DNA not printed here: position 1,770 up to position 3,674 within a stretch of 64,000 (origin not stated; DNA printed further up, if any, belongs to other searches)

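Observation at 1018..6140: Four-gene exopolysaccharide operon: UDP-sugar dehydrogenase -> HAS/NodC-type GT2 synthase -> CE4 deacetylase -> secreted protein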

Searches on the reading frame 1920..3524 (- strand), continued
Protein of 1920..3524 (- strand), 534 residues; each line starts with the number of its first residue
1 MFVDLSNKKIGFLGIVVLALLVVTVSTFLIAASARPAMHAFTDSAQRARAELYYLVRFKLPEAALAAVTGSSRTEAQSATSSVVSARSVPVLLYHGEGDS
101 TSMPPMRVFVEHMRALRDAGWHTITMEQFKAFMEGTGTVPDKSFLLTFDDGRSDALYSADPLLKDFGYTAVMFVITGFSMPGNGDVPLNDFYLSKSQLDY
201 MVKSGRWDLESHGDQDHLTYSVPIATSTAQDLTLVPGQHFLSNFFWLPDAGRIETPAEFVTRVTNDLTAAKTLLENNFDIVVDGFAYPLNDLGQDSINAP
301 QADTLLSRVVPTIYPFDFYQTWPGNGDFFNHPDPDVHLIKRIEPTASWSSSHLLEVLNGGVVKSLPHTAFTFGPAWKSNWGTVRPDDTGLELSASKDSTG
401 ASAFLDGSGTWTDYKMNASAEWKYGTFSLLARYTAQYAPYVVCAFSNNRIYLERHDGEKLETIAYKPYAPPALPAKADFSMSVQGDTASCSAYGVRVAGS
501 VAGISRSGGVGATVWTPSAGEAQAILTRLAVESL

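Call 38: fold_search(model_id=the predicted structure, library=pdb)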
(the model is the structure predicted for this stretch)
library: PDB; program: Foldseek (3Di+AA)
matches with E <= 10: 1866; with E <= 0.001: 357
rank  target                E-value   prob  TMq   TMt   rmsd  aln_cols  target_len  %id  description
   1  5bu6_A                1.5e-16  1.00  0.36  0.70   5.3       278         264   24  Structure of BpsB deaceylase domain from Bordetella bronchiseptica (released 2015-07-29)
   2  4f9j_A                1.6e-16  1.00  0.40  0.36   5.2       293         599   18  Structure of Escherichia coli PgaB 42-655 in complex with iron (released 2012-07-25)
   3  4f9d_A                6.3e-16  1.00  0.40  0.36   5.3       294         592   19  Structure of Escherichia coli PgaB 42-655 in complex with nickel (released 2012-07-25)
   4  4u10_A                2.1e-15  1.00  0.38  0.72   5.3       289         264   18  Probing the structure and mechanism of de-N-acetylase from aggregatibacter actinomycetemcomitans (released 2015-01-14)
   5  4u10_B                2.5e-15  1.00  0.38  0.73   5.2       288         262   18  Probing the structure and mechanism of de-N-acetylase from aggregatibacter actinomycetemcomitans (released 2015-01-14)
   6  3vus_A                3.8e-15  1.00  0.39  0.74   4.5       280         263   18  Escherichia coli PgaB N-terminal domain (released 2012-11-14)
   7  3vus_B                1.1e-14  1.00  0.39  0.76   4.5       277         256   18  Escherichia coli PgaB N-terminal domain (released 2012-11-14)
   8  6dq3_B                6.6e-13  1.00  0.35  0.79   3.6       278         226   17  Streptococcus pyogenes deacetylase PplD in complex with acetate (released 2019-05-01)
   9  4v33_A                7.9e-13  1.00  0.33  0.54   4.9       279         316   18  Crystal structure of the putative polysaccharide deacetylase BA0330 from bacillus anthracis (released 2015-04-08)
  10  6dq3_A                8.4e-13  1.00  0.36  0.80   3.3       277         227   17  Streptococcus pyogenes deacetylase PplD in complex with acetate (released 2019-05-01)
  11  4hd5                  1.7e-12  1.00  0.32  0.52   5.1       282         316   18  Crystal Structure of BC0361, a polysaccharide deacetylase from Bacillus cereus (released 2012-10-10)
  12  4wcj                  9.8e-12  1.00  0.35  0.75   5.3       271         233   21  Structure of IcaB from Ammonifex degensii (released 2014-11-12)
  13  4b1m_A                6.8e-09  1.00  0.26  0.78   2.5       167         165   16  CARBOHYDRATE BINDING MODULE CBM66 FROM BACILLUS SUBTILIS (released 2012-12-12)
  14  4b1m_C                8.6e-09  1.00  0.24  0.74   3.0       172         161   14  CARBOHYDRATE BINDING MODULE CBM66 FROM BACILLUS SUBTILIS (released 2012-12-12)
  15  4b1l                  1.0e-08  1.00  0.25  0.76   2.9       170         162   14  CARBOHYDRATE BINDING MODULE CBM66 FROM BACILLUS SUBTILIS (released 2012-12-12)
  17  4b1m_B                3.0e-08  1.00  0.25  0.76   2.8       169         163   14  CARBOHYDRATE BINDING MODULE CBM66 FROM BACILLUS SUBTILIS (released 2012-12-12)
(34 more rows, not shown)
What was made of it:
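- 1920..3524 (-): Type II membrane-anchored CE4 polysaccharide de-N-acetylase of 534 aa. It has a TM helix at about aa 10-32, a helical stalk up to about aa 69, a PgaB/IcaB-like deacetylase domain and a C-terminal lectin-like domain. Foldseek matches BpsB, PgaB, IcaB and PplD at E 1e-16 to 1e-12 (call 38).
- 1923..2432 (-): C-terminal beta-sandwich of the CE4 protein (about aa 365-534), CBM66-like or L-type-lectin-like. It contains the invariant pair C443/C490. Foldseek 4b1m E 7e-9, TM (target) 0.78, plus VIP36/ERGIC-53 lectins (call 38).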
